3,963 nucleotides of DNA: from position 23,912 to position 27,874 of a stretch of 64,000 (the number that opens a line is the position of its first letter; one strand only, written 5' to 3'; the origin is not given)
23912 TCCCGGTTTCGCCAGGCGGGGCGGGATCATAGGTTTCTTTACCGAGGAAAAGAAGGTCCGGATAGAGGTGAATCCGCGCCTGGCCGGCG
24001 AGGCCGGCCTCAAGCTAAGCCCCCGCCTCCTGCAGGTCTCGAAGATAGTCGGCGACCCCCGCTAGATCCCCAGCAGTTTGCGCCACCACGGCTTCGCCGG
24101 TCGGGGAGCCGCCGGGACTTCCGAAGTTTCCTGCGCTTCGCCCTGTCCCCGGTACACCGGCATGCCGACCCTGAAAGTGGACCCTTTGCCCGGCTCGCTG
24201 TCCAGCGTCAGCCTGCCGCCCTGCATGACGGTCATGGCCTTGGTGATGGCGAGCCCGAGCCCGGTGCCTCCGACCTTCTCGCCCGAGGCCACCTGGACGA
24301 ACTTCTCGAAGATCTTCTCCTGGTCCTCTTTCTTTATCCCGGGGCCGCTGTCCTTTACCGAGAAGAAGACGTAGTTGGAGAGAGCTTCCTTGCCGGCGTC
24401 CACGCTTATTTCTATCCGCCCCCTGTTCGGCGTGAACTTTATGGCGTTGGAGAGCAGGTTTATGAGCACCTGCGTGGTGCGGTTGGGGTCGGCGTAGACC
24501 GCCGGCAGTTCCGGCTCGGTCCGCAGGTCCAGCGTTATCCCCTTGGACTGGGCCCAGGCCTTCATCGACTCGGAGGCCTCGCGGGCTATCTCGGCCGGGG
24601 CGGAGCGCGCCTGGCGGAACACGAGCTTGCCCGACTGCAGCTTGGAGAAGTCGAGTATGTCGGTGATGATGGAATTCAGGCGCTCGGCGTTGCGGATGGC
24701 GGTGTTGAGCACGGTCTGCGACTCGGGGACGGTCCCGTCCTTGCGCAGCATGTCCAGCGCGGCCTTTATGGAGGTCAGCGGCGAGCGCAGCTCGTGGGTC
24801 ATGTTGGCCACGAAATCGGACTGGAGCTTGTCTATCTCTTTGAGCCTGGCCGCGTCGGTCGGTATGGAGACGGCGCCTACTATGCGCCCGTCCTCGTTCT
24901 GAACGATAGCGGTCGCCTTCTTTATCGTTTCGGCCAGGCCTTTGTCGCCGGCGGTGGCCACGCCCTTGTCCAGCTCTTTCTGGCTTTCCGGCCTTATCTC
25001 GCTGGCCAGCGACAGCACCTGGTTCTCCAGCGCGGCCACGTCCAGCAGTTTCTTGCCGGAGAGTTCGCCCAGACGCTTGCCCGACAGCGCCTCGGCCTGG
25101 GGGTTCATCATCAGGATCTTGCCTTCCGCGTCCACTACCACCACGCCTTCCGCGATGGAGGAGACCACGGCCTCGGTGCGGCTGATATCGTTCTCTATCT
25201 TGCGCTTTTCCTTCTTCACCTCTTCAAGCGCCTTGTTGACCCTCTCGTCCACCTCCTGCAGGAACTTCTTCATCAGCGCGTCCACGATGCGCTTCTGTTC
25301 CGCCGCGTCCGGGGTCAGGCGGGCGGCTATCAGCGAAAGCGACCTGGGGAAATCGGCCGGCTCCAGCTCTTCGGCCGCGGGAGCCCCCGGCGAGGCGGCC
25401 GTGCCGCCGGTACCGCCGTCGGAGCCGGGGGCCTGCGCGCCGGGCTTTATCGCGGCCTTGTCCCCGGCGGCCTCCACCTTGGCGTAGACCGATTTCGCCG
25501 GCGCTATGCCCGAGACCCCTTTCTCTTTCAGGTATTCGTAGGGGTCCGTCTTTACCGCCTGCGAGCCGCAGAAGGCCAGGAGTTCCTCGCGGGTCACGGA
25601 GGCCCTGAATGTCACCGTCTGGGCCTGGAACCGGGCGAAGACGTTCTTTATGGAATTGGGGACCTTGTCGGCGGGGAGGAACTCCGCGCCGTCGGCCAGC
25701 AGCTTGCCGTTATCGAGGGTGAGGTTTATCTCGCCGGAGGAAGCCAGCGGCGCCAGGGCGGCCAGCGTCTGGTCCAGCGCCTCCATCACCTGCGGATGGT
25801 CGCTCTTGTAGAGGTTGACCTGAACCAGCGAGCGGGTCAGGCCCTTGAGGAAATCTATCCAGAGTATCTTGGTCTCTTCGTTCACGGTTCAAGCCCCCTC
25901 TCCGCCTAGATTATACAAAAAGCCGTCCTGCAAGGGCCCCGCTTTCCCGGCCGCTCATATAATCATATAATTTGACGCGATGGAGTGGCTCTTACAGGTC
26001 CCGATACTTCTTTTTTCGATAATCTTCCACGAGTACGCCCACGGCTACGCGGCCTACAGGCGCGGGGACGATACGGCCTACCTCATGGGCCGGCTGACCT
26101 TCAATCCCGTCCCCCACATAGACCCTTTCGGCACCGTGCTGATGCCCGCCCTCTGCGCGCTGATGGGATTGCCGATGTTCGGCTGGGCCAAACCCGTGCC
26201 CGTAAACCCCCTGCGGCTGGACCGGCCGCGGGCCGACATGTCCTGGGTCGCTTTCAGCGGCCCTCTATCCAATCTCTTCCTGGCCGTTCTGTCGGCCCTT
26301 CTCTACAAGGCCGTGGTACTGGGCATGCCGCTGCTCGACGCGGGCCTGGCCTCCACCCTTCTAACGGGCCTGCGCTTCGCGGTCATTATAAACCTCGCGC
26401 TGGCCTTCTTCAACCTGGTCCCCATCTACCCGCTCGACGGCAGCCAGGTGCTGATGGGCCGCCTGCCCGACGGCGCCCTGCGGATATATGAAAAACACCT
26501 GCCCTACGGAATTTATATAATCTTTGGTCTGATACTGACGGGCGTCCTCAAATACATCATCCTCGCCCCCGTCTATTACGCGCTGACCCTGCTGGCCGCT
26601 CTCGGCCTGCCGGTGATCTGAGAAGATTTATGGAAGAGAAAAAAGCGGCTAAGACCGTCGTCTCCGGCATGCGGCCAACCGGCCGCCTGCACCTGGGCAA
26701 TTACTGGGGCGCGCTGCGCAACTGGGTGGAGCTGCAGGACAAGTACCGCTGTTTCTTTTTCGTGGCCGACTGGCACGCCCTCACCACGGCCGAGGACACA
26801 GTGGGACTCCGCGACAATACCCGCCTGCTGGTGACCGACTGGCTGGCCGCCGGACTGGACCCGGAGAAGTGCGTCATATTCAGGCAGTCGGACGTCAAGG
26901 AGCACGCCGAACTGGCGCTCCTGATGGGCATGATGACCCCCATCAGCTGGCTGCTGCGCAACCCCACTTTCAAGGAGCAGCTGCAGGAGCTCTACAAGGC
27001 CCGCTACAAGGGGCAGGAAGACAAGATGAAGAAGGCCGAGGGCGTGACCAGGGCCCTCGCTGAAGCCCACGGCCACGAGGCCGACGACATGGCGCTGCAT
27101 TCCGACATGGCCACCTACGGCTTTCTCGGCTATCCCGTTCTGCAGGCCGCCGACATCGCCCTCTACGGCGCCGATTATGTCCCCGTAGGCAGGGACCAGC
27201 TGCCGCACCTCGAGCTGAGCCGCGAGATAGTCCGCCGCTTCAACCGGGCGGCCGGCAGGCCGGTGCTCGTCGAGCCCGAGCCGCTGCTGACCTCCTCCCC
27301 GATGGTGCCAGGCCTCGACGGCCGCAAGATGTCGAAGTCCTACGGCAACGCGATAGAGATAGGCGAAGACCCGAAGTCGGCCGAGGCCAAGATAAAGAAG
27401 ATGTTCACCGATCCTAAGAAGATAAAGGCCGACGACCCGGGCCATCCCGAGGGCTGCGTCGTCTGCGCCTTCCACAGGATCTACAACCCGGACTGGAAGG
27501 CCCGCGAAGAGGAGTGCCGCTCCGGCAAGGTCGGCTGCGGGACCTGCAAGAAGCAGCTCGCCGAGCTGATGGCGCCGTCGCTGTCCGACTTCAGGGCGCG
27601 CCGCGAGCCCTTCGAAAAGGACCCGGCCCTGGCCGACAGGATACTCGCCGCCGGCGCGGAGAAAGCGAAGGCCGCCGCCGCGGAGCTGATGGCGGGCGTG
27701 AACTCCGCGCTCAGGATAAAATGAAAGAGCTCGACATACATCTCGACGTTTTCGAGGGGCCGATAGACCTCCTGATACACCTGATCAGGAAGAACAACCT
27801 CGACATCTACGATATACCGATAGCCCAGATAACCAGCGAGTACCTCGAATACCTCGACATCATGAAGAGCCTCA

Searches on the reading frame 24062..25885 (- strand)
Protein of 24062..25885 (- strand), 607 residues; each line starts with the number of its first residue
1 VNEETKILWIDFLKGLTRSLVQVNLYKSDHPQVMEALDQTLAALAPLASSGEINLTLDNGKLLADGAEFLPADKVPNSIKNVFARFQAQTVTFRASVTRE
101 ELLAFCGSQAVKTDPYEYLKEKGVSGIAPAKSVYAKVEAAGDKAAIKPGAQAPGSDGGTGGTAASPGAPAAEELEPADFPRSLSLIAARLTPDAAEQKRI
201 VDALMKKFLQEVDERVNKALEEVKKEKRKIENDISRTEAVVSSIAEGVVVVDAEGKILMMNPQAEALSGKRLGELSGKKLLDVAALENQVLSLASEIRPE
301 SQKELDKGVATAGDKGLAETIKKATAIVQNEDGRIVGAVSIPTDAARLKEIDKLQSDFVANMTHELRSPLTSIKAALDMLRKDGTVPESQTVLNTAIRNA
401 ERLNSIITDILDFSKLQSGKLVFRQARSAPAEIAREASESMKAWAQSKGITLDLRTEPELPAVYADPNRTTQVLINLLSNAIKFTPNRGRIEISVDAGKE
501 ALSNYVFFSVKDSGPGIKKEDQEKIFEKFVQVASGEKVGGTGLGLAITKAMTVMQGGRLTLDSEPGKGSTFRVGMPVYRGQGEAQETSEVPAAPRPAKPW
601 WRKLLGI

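Call 96: search_protein_families(library=pfam, proteins=[window:24062-25885:-], max_evalue=0.00001)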
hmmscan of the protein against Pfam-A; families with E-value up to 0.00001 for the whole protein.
window:24062-25885:- (607 aa): 4 families
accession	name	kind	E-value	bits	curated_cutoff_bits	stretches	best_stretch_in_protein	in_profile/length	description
PF02518.31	HATPase_c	-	5.3e-28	98.1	26.4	1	466-577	2-109/111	Histidine kinase-, DNA gyrase B-, and HSP90-like ATPase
PF00512.31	HisKA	-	4.3e-19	68.8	26.9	1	355-419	2-66/66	His Kinase A (phospho-acceptor) domain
PF00989.32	PAS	-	1.5e-07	31.9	22.6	1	237-295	3-67/113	PAS fold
PF13188.13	PAS_8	-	4.1e-06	26.9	21.8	0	236-283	2-49/65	PAS domain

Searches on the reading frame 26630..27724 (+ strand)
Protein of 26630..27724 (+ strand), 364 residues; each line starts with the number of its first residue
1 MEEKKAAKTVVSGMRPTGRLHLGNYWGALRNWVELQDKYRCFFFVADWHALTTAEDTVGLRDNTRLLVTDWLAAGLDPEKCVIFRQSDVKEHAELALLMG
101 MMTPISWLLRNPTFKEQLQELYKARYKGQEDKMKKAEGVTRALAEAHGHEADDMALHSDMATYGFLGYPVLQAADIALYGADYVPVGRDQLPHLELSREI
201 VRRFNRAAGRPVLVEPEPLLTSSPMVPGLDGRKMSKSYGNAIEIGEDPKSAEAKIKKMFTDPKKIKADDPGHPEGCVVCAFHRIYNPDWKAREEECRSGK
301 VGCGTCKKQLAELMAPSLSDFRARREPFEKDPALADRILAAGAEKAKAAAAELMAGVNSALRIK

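Call 96: search_protein_families(library=pfam, proteins=[window:26630-27724:+], max_evalue=0.00001)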
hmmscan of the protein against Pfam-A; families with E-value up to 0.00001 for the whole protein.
window:26630-27724:+ (364 aa): 1 family
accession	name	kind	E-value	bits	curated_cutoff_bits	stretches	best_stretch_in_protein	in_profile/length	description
PF00579.31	tRNA-synt_1b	-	1e-64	219.2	21.1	1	7-314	5-287/292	tRNA synthetases class I (W and Y)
